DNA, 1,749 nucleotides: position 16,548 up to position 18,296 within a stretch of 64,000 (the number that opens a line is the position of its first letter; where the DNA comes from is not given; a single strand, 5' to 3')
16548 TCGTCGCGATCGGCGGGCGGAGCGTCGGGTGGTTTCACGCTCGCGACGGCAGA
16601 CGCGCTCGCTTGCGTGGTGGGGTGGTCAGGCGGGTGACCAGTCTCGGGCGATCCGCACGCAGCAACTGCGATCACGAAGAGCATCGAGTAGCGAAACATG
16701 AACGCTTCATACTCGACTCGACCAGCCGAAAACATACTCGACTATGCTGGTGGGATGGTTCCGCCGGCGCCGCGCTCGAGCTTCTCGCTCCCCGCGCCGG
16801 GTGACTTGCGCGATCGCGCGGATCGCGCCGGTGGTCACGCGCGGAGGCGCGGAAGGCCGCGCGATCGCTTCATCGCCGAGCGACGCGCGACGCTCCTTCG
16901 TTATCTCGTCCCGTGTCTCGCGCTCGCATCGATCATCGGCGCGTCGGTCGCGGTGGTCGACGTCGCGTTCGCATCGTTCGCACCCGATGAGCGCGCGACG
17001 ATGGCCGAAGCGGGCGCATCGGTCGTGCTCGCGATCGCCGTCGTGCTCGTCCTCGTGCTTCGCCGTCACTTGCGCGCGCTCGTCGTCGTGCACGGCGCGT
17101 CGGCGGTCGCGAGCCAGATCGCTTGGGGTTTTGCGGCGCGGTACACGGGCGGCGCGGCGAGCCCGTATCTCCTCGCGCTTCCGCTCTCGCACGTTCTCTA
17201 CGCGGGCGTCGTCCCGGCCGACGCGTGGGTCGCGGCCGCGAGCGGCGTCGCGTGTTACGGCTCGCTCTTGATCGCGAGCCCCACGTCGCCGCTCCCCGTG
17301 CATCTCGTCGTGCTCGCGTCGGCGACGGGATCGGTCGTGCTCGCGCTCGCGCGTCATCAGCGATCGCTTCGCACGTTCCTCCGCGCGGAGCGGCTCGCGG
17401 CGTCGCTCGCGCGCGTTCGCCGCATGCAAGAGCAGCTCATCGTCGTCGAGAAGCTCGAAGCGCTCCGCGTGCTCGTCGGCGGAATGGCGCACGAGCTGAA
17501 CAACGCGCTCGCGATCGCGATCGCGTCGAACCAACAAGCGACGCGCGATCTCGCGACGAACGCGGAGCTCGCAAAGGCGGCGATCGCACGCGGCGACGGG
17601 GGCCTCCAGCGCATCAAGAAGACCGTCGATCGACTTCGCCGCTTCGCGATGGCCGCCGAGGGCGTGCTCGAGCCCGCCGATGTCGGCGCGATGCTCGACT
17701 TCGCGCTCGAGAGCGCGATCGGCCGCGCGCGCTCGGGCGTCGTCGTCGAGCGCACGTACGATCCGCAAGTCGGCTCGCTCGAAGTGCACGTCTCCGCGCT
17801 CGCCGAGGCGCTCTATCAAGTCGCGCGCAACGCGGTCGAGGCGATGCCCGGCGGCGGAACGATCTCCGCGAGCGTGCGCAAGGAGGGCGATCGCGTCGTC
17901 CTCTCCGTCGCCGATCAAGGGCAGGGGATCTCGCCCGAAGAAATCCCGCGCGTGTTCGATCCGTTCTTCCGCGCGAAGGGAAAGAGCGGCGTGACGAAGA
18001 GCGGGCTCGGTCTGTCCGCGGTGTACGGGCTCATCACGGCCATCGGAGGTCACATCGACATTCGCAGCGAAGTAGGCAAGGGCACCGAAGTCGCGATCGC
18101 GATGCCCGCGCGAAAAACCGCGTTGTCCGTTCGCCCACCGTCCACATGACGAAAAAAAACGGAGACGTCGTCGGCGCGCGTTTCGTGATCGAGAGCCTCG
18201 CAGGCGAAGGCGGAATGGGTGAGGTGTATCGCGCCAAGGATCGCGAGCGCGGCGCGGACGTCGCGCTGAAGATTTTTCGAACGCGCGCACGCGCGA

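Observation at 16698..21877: Sensor histidine kinase translationally coupled (ATGA) to a 1243 aa Ser/Thr-kinase-AAA-TPR protein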

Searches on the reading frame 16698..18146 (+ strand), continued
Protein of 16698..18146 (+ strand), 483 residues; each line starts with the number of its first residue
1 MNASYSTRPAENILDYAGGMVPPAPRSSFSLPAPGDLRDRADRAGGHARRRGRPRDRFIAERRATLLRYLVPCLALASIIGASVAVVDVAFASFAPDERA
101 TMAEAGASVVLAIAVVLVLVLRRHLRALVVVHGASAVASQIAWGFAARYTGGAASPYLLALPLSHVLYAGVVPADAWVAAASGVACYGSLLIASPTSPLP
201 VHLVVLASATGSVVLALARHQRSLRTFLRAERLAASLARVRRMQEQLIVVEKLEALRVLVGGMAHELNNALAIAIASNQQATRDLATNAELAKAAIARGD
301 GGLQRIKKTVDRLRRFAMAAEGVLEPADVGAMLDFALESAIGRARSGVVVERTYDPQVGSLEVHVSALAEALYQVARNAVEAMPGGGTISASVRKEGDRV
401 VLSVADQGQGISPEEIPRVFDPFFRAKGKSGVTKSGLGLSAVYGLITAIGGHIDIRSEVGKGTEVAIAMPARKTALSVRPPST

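Call 63: predict_structure(alignment_id=A1)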
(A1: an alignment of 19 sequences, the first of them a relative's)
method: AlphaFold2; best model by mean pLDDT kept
length: 464 residues; sequences in the alignment: 19
mean_pLDDT: 76.0   pTM: 0.50
mean pLDDT of the five models: 76.0, 75.0, 71.0, 68.0, 66.7
residues with pLDDT >= 90: 94; 70-90: 244; 50-70: 88; < 50: 38
segments of 3 or more residues with pLDDT < 50: 1-12, 403-418, 456-463
pLDDT, mean of each block of 10 residues (from residue 1): 40 55 55 75 90 89 82 71 85 92 91 93 91 85 91 89 95 91 93 93 84 70 57 61 72 75 79 77 74 69 72 82 67 81 74 80 77 85 82 69 46 44 66 79 83 55 49
secondary structure, 60 per line:
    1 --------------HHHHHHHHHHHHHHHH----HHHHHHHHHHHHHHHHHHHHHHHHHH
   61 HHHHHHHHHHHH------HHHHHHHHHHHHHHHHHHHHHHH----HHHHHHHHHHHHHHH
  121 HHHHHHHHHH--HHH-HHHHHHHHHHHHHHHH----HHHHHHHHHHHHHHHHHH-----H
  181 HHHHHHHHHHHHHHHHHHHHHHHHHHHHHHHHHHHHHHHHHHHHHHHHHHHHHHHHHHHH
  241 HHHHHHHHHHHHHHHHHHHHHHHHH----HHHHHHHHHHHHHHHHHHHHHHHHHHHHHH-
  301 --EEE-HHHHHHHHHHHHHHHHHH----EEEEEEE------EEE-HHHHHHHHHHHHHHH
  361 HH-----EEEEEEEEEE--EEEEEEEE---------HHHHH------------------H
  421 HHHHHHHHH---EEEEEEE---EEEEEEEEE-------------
elements in order: H15-30 H35-72 H79-101 H106-130 H137-152 H157-174 H180-265 H270-299 E303-305 H307-324 E329-335 E342-344 H346-362 E368-377 E380-387 H397-401 H420-429 E433-439 E443-451
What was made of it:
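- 16857..17354 (+): HK membrane module, aa about 35-200. It is six predicted TM helices with very short loops. TM6 runs straight into DHp helix 1. There is no HAMP, PAS or periplasmic domain and no Pfam family. Model helices 35-72, 79-101, 106-130, 137-152, 157-174 and 180-265, with pLDDT 85-95 (call 63).
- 17661..18107 (+): HK catalytic ATP-binding (CA) domain, with N box N359, G1 DQGQG, F box FDPF and G2 GLGLS. Model (call 63).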

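Call 68: list_cluster_members(proteins=[P0001, P0121])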
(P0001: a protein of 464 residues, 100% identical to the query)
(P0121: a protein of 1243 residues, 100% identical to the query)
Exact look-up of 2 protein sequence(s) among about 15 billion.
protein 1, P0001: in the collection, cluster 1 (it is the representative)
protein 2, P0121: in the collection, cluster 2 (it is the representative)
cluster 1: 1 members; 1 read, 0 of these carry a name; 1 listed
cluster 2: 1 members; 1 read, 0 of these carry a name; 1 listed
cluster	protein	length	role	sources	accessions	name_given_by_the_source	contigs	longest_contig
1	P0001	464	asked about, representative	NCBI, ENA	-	-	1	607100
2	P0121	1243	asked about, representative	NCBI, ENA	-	-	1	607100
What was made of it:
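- Tried and rejected: Cluster look-up gave no organism name (call 68).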

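Call 78: fold_search(model_id=the predicted structure, library=pdb)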
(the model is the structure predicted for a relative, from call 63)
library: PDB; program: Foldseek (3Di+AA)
matches with E <= 10: 506; with E <= 0.001: 327
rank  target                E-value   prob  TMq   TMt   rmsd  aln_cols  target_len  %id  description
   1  3d36_B                5.5e-11  1.00  0.30  0.60  12.2       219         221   28  How to Switch Off a Histidine Kinase: Crystal Structure of Geobacillus stearothermophilus KinB with the Inhibitor Sda (released 2009-01-13)
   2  5c93_B                7.2e-11  1.00  0.31  0.62   7.8       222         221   20  Histidine kinase with ATP (released 2016-07-27)
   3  8vc9_E                8.3e-11  1.00  0.29  0.36  22.5       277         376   23  Hybrid response regulator LvrB from Leptospira / phosphorylated REC form (released 2024-12-18)
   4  8vc9_B                8.6e-11  1.00  0.29  0.35  23.8       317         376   21  Hybrid response regulator LvrB from Leptospira / phosphorylated REC form (released 2024-12-18)
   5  9jfj_A                1.1e-10  1.00  0.30  0.58  13.3       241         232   25  Crystal structure of the cytoplasmic domain of ZraS in ADP-bound form (released 2025-03-26)
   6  4u7o_B                1.2e-10  1.00  0.30  0.62   7.6       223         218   21  Active histidine kinase bound with ATP (released 2015-09-02)
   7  6rh0_B                1.2e-10  1.00  0.30  0.56   9.5       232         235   18  Revisiting pH-gated conformational switch. Complex HK853-RR468 pH 5.5 (released 2020-02-19)
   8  9jfj_B                1.2e-10  1.00  0.30  0.58  19.2       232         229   23  Crystal structure of the cytoplasmic domain of ZraS in ADP-bound form (released 2025-03-26)
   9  8vc9_D                1.2e-10  1.00  0.29  0.36  22.7       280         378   23  Hybrid response regulator LvrB from Leptospira / phosphorylated REC form (released 2024-12-18)
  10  4zki_A                1.2e-10  1.00  0.29  0.56  12.6       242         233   20  The crystal structure of Histidine Kinase YycG with ADP (released 2016-05-04)
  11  4q20_B                1.4e-10  1.00  0.29  0.57  10.4       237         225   23  Crystal structure of a C-terminal part of tyrosine kinase (DivL) from Caulobacter crescentus CB15 at 2.50 A resolution (released 2014-04-23)
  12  4q20_A                1.6e-10  1.00  0.29  0.57  10.5       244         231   24  Crystal structure of a C-terminal part of tyrosine kinase (DivL) from Caulobacter crescentus CB15 at 2.50 A resolution (released 2014-04-23)
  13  5c93_A                1.6e-10  1.00  0.30  0.57  12.9       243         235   20  Histidine kinase with ATP (released 2016-07-27)
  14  9jfj_D                1.7e-10  1.00  0.31  0.58  19.1       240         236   22  Crystal structure of the cytoplasmic domain of ZraS in ADP-bound form (released 2025-03-26)
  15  3d36_A                1.8e-10  1.00  0.30  0.61  12.7       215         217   29  How to Switch Off a Histidine Kinase: Crystal Structure of Geobacillus stearothermophilus KinB with the Inhibitor Sda (released 2009-01-13)
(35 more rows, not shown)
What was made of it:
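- On Class I (HisKA-type) sensor histidine kinases: The model has a two-helix DHp that matches solved kinases (calls 63, 78).
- Checked: The AlphaFold model's DHp-CA matches solved HKs such as KinB, ZraS and HK853 (calls 63, 78).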

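Call 82: find_encoding_contigs(protein=P0014, flank=9000, max_places=2)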
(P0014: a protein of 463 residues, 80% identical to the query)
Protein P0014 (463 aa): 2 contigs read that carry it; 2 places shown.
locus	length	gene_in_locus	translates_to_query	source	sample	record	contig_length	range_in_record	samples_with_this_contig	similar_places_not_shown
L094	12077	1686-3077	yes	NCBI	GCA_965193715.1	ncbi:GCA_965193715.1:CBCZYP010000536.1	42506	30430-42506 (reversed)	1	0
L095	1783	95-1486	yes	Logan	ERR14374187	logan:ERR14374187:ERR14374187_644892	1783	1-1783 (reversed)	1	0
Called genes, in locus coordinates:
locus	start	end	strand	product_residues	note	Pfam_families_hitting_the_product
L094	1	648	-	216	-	?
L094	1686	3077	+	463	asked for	PF02518:HATPase_c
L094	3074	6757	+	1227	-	PF00069:Pkinase, PF07714:PK_Tyr_Ser-Thr, PF13191:AAA_16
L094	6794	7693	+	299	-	PF01040:UbiA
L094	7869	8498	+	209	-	PF02085:Cytochrom_CIII (faint), PF14537:Cytochrom_c3_2 (faint), PF22113:Mtrc-MtrF_II-IV_dom (faint), PF14522:Cytochrome_C7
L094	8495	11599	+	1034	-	PF25160:LdpA_Fe-S-bd (faint), PF12837:Fer4_6 (faint), PF13183:Fer4_8 (faint), PF13237:Fer4_10 (faint), PF12838:Fer4_7 (weak), PF13247:Fer4_11 (weak), PF12838:Fer4_7 (weak)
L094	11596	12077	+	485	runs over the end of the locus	PF03916:NrfD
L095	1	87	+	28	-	?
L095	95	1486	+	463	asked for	PF02518:HATPase_c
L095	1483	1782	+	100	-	?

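Call 84: search_protein_families(library=ncbifam, proteins=[L094:6794-7690:+], max_evalue=0.00001)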
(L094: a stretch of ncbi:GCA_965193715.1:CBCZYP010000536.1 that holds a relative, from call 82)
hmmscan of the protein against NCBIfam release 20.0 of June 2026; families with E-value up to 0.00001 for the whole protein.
L094:6794-7690:+ (299 aa): 18 families
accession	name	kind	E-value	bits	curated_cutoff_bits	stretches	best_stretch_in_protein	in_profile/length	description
TIGR01473.1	cyoE_ctaB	equivalog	8e-80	268.6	210.3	1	20-295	2-280/281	heme o synthase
NF003349.0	PRK04375.1-2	equivalog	1.3e-70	238.1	246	1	8-298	15-312/318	heme o synthase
NF003348.0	PRK04375.1-1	equivalog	1.8e-59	201.6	285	1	18-297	3-284/292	heme o synthase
TIGR01474.1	ubiA_proteo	equivalog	5.3e-15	55.6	275.45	1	26-207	12-195/282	4-hydroxybenzoate octaprenyltransferase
NF009524.0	PRK12886.1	equivalog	1.1e-13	51.2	387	1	24-258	14-246/291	prenyltransferase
NF041586.1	MqnP_DT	exception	2.7e-13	50.2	430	1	22-296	4-276/277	menaquinone biosynthesis prenyltransferase MqnP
TIGR01475.1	ubiA_other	subfamily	1.4e-12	47.6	180.8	1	18-295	2-279/282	UbiA-like polyprenyltransferase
NF041585.1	MqnP_Cj_Hp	exception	7e-12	45.4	375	1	66-259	55-245/281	menaquinone biosynthesis prenyltransferase MqnP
NF009515.0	PRK12874.1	equivalog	1.8e-11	43.9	392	1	57-260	50-253/291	4-hydroxybenzoate polyprenyltransferase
NF009521.0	PRK12882.1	equivalog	1.1e-10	41.2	296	1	17-247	4-232/280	geranylgeranylglycerol-phosphate geranylgeranyltransferase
NF009523.0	PRK12884.1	equivalog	6.4e-10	38.7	269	1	20-268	6-250/279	prenyltransferase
NF009522.0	PRK12883.1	equivalog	6.8e-09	35.6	353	1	53-182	39-165/279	geranylgeranylglycerol-phosphate geranylgeranyltransferase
NF009526.0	PRK12888.1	equivalog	1.5e-08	34.5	364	1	39-295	40-293/301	4-hydroxybenzoate octaprenyltransferase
TIGR01476.1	chlor_syn_BchG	subfamily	5.1e-08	32.7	212.3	1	19-150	7-136/283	(bacterio)chlorophyll synthase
NF009514.0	PRK12873.1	equivalog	6.6e-08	32.3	246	1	25-180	20-178/297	4-hydroxybenzoate polyprenyltransferase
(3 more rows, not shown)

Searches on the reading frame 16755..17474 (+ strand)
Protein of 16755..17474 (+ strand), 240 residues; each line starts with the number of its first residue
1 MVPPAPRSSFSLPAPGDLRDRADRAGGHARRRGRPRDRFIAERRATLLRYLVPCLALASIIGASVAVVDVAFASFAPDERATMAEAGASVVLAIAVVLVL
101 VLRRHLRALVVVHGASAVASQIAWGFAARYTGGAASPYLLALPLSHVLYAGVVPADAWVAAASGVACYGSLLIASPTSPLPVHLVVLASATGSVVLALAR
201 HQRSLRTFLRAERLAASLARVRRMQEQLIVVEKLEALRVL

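Call 22: search_protein_families(library=pfam, proteins=[window:16755-17474:+], max_evalue=1)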
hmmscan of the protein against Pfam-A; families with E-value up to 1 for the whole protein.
window:16755-17474:+ (240 aa): 0 families
